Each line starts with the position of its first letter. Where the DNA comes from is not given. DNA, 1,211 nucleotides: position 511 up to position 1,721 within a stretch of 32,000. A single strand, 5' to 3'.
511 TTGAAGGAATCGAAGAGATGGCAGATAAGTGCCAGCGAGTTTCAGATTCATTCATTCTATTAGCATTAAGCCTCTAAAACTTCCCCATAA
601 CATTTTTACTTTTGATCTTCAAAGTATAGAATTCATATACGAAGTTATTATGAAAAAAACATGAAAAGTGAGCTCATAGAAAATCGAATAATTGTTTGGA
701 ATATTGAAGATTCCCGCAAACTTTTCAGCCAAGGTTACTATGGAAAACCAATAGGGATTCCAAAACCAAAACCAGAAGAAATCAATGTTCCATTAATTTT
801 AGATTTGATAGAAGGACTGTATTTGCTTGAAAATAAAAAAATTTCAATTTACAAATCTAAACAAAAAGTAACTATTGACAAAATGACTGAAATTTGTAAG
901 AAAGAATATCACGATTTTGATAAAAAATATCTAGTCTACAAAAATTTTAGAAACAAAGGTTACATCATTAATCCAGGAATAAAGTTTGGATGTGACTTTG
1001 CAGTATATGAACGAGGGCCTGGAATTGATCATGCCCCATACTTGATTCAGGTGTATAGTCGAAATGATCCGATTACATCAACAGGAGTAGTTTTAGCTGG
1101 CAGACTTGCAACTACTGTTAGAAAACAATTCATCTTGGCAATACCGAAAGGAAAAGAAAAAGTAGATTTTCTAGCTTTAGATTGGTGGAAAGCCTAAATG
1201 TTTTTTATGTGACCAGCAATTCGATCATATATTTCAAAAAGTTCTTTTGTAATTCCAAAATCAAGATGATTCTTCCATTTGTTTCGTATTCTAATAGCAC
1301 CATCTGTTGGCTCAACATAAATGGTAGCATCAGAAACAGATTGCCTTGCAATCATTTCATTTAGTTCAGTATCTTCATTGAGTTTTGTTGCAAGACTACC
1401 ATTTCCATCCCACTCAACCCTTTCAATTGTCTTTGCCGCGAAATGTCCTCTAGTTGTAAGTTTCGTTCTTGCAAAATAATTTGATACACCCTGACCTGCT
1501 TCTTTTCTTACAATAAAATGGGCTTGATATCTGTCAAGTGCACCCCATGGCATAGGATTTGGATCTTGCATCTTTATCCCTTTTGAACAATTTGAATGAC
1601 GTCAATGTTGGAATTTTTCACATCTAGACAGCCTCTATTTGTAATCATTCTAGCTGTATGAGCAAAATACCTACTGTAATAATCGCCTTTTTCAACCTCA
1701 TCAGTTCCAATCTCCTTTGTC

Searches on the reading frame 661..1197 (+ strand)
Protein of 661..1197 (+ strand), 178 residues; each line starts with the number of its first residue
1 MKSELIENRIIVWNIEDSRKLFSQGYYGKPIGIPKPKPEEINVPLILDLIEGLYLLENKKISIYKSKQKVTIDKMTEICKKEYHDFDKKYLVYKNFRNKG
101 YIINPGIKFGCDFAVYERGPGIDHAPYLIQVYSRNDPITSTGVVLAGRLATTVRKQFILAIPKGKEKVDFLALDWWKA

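Call 3: search_protein_families(library=pfam, proteins=[window:661-1197:+], max_evalue=0.1)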
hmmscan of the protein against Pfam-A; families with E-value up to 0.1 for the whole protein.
window:661-1197:+ (178 aa): 2 families
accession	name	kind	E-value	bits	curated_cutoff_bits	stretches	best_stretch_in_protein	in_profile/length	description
PF01974.23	tRNA_int_endo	-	5e-30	103.8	27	1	86-169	1-84/85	tRNA intron endonuclease, catalytic C-terminal domain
PF02778.19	tRNA_int_endo_N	-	5.3e-19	67.9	21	1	1-75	1-66/67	tRNA intron endonuclease, N-terminal domain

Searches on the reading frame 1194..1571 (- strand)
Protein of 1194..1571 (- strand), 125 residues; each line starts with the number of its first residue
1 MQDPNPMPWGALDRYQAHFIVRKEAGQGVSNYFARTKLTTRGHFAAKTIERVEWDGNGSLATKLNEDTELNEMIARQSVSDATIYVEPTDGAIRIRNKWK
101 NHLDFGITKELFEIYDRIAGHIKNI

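Call 3: search_protein_families(library=pfam, proteins=[window:1194-1571:-], max_evalue=0.1)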
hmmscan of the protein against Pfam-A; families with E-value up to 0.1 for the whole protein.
window:1194-1571:- (125 aa): 0 families

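Call 78: search_protein_families(library=ncbifam, proteins=[window:1194-1571:-], max_evalue=1)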
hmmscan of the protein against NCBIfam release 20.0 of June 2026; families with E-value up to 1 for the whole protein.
window:1194-1571:- (125 aa): 0 families

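Call 79: search_solved_structures(query=window:1194-1571:-, max_evalue=10)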
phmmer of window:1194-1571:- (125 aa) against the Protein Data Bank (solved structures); distinct sequences matched with E-value up to 10: 0.

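Call 97: search_solved_structures(query=A3, max_evalue=10)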
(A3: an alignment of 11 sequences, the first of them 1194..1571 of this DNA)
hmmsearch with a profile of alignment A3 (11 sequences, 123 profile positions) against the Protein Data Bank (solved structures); distinct sequences matched with E-value up to 10: 5.
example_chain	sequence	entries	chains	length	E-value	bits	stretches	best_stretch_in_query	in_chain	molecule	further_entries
8bl6_A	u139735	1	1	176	0.0078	19.5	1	38-90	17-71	dIG14-scdim-EF62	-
3l7p_A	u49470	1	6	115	0.57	13.5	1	62-95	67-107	Putative nitrogen regulatory protein PII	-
2xul_A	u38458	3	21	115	0.58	13.5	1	66-102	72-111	NITROGEN REGULATORY PROTEIN P-II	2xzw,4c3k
2jj4_D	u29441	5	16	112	0.81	13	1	65-100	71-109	NITROGEN REGULATORY PROTEIN P-II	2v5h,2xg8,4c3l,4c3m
1qy7_A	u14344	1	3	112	0.81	13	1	65-100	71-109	Nitrogen regulatory protein P-II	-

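Call 98: search_protein_families(library=pfam, alignment_id=A3, max_evalue=10)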
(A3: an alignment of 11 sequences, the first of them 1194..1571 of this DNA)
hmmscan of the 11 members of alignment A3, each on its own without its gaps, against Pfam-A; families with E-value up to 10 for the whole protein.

A. member 1, window:1194-1571:- (125 aa): 0 families

B. families by the number of members that match (of 11 scanned): 2 families
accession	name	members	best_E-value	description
PF10648.15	Gmad2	1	0.099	Immunoglobulin-like domain of bacterial spore germination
PF14659.12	Phage_int_SAM_3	1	0.23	Phage integrase, N-terminal SAM-like domain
